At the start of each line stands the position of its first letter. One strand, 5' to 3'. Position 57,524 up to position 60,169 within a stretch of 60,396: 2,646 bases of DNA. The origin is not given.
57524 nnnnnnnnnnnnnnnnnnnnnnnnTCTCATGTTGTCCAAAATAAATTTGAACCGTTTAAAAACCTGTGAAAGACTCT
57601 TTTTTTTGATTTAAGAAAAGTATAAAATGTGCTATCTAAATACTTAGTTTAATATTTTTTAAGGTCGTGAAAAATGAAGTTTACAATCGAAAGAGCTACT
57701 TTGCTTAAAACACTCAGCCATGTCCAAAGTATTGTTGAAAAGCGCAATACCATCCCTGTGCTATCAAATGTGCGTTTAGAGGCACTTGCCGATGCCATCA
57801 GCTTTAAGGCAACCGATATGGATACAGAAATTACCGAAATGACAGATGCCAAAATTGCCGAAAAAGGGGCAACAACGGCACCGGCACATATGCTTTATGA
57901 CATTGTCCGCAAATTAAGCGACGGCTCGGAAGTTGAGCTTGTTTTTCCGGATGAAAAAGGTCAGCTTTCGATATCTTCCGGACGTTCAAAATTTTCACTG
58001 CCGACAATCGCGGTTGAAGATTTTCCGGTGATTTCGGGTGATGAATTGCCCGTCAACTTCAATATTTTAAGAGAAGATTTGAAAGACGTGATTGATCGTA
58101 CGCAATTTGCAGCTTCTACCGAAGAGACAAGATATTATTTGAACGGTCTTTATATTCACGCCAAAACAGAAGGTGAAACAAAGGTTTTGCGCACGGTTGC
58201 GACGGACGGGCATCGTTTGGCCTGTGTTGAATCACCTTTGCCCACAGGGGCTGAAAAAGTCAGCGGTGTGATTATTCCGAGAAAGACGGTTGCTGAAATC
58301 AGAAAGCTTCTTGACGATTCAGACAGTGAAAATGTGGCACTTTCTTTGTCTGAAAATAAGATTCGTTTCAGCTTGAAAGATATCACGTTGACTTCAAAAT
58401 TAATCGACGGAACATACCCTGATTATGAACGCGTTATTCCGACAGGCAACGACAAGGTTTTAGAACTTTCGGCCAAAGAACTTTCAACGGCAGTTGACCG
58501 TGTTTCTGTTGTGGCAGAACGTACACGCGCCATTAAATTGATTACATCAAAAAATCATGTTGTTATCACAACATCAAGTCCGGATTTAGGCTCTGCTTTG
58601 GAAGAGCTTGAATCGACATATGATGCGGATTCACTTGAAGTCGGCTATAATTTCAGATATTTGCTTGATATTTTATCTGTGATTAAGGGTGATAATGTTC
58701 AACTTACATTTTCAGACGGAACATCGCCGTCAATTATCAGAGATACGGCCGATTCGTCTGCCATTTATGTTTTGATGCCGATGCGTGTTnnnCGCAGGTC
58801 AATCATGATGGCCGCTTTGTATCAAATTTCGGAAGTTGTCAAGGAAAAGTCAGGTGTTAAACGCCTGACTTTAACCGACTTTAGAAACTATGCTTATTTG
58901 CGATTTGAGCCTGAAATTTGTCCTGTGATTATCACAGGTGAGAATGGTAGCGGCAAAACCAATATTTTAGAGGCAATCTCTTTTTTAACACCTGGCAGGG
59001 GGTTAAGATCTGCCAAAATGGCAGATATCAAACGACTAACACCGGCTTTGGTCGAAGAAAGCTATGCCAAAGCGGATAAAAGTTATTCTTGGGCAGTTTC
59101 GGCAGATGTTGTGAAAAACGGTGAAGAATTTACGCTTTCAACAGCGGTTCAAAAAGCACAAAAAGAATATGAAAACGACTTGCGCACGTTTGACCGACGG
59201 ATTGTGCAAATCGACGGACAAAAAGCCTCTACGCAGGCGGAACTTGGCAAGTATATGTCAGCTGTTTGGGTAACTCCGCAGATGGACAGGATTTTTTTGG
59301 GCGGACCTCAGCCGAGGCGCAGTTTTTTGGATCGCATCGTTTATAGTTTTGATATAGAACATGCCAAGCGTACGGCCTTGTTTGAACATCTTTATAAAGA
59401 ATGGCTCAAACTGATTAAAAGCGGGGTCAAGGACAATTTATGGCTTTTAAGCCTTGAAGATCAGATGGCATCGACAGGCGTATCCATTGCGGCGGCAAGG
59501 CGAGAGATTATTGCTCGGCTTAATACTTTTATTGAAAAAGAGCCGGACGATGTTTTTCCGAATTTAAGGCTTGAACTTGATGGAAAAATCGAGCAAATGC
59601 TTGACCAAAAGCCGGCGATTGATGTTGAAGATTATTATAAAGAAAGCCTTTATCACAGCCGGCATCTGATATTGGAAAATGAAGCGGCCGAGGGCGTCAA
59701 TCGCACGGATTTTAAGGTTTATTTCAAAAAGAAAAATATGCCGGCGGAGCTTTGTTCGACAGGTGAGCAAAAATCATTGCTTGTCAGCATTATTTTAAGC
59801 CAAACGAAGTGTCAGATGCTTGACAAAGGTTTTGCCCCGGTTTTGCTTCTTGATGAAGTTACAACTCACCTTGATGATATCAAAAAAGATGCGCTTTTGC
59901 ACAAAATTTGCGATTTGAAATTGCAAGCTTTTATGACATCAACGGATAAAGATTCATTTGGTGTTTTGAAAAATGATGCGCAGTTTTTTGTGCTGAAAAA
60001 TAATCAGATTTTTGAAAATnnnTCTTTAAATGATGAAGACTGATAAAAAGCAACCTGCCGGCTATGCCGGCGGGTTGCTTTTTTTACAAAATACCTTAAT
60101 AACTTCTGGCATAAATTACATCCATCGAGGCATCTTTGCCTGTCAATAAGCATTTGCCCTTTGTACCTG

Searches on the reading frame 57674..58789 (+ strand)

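Call 45: search_protein_families(library=pfam, proteins=[window:57674-58789:+], max_evalue=0.0001)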
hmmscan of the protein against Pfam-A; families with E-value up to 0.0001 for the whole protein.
window:57674-58789:+ (372 aa): 3 families
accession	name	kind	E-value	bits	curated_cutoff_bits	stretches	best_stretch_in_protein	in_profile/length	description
PF02767.21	DNA_pol3_beta_2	-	7.3e-39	133.1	27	1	133-250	4-116/116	DNA polymerase III beta subunit, central domain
PF00712.24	DNA_pol3_beta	-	1.2e-37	129.2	24.4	1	1-120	1-119/120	DNA polymerase III beta subunit, N-terminal domain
PF02768.20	DNA_pol3_beta_3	-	1.8e-33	115.4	27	1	253-371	2-121/121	DNA polymerase III beta subunit, C-terminal domain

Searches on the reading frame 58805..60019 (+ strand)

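Call 45: search_protein_families(library=pfam, proteins=[window:58805-60019:+], max_evalue=0.0001)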
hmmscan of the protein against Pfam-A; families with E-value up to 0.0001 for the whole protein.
window:58805-60019:+ (405 aa): 4 families
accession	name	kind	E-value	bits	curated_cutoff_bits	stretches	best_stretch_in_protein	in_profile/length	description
PF02463.25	SMC_N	-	3.9e-20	72.7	40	1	18-388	2-205/220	RecF/RecN/SMC N terminal domain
PF13304.12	AAA_21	-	2.6e-09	38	27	1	42-61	3-22/304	AAA domain, putative AbiEii toxin, Type IV TA system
PF13476.12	AAA_23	-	1.5e-08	35.9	27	1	20-146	1-124/201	AAA domain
PF13175.12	AAA_15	-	2.6e-05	24.4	32.1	0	19-61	4-46/374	AAA ATPase domain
